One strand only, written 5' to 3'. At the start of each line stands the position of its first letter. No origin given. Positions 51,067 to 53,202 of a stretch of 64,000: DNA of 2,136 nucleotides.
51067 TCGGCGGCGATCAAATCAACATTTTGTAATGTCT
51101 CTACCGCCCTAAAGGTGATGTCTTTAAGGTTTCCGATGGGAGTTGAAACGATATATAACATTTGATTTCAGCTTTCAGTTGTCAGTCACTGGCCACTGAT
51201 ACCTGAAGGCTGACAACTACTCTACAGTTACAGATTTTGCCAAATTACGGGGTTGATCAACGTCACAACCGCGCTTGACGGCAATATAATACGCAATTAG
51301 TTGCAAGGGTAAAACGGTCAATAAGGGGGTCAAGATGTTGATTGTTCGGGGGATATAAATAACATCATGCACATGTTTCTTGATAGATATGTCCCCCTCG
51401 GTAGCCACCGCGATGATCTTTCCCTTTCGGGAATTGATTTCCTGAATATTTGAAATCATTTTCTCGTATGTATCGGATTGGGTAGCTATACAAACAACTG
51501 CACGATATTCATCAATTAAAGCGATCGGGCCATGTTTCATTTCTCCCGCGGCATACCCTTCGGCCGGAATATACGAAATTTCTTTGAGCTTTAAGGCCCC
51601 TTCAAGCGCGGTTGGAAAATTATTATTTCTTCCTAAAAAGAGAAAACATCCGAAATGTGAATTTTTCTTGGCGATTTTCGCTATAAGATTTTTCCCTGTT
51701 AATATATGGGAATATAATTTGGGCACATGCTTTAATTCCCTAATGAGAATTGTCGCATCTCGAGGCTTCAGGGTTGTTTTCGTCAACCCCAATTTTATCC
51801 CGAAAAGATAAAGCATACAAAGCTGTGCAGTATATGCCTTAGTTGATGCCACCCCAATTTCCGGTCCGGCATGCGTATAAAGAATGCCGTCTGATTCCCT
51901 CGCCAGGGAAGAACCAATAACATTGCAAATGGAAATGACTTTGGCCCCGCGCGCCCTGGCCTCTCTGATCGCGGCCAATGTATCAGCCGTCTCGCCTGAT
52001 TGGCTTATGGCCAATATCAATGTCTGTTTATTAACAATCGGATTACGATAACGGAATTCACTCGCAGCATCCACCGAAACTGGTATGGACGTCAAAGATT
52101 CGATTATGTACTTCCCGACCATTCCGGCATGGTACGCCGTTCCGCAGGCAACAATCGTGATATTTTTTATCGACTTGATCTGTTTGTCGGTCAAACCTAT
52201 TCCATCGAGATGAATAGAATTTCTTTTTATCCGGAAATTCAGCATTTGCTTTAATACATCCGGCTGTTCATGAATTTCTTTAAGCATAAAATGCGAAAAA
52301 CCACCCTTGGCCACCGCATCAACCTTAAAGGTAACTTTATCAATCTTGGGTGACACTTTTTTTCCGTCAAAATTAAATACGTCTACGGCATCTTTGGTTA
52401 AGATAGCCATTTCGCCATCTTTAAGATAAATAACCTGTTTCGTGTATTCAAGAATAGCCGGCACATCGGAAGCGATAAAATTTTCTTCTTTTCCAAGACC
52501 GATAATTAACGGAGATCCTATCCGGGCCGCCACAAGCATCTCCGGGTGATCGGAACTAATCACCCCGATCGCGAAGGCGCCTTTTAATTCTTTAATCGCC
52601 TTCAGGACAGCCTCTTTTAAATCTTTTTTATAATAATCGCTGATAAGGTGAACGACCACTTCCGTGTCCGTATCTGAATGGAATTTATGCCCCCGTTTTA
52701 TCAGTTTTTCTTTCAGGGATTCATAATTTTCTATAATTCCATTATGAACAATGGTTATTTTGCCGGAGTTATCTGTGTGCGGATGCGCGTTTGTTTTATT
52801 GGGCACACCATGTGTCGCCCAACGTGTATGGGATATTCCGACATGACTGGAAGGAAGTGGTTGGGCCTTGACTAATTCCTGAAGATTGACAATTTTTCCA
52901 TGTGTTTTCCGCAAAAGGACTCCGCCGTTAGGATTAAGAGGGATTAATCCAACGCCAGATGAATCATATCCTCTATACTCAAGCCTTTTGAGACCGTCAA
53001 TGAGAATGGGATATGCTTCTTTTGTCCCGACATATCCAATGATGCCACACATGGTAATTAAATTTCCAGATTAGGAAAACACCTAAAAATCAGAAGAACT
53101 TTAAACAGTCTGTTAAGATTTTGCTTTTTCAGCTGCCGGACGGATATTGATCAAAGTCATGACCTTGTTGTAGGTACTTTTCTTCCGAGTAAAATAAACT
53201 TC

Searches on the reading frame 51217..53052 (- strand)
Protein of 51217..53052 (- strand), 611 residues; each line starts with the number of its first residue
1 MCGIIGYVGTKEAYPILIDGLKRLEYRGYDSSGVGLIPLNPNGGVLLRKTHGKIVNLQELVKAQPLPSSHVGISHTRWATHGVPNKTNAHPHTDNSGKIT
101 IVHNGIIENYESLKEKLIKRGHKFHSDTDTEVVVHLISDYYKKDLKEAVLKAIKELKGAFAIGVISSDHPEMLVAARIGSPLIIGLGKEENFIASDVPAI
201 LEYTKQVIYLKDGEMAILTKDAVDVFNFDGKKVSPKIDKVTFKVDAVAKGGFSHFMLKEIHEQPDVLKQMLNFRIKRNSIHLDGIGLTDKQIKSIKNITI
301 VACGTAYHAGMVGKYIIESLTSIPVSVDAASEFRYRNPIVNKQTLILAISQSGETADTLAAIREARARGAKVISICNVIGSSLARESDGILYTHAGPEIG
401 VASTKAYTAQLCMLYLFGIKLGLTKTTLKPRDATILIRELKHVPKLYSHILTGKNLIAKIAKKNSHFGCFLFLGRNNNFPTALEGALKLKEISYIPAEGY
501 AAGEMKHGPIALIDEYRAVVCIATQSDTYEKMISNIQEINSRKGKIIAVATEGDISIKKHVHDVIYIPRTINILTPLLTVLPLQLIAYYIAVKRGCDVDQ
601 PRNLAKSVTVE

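Call 84: search_protein_families(library=pfam, proteins=[window:51217-53052:-], max_evalue=0.00001)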
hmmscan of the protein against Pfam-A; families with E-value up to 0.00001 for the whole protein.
window:51217-53052:- (611 aa): 3 families
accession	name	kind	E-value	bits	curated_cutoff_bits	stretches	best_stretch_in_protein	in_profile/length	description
PF01380.27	SIS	-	7e-57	191.3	25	2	292-418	2-129/131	SIS domain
PF13522.11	GATase_6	-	1.7e-21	77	27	1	68-187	9-121/130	Glutamine amidotransferase domain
PF13537.11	GATase_7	-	1.4e-17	64.3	25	1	83-201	7-122/123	Glutamine amidotransferase domain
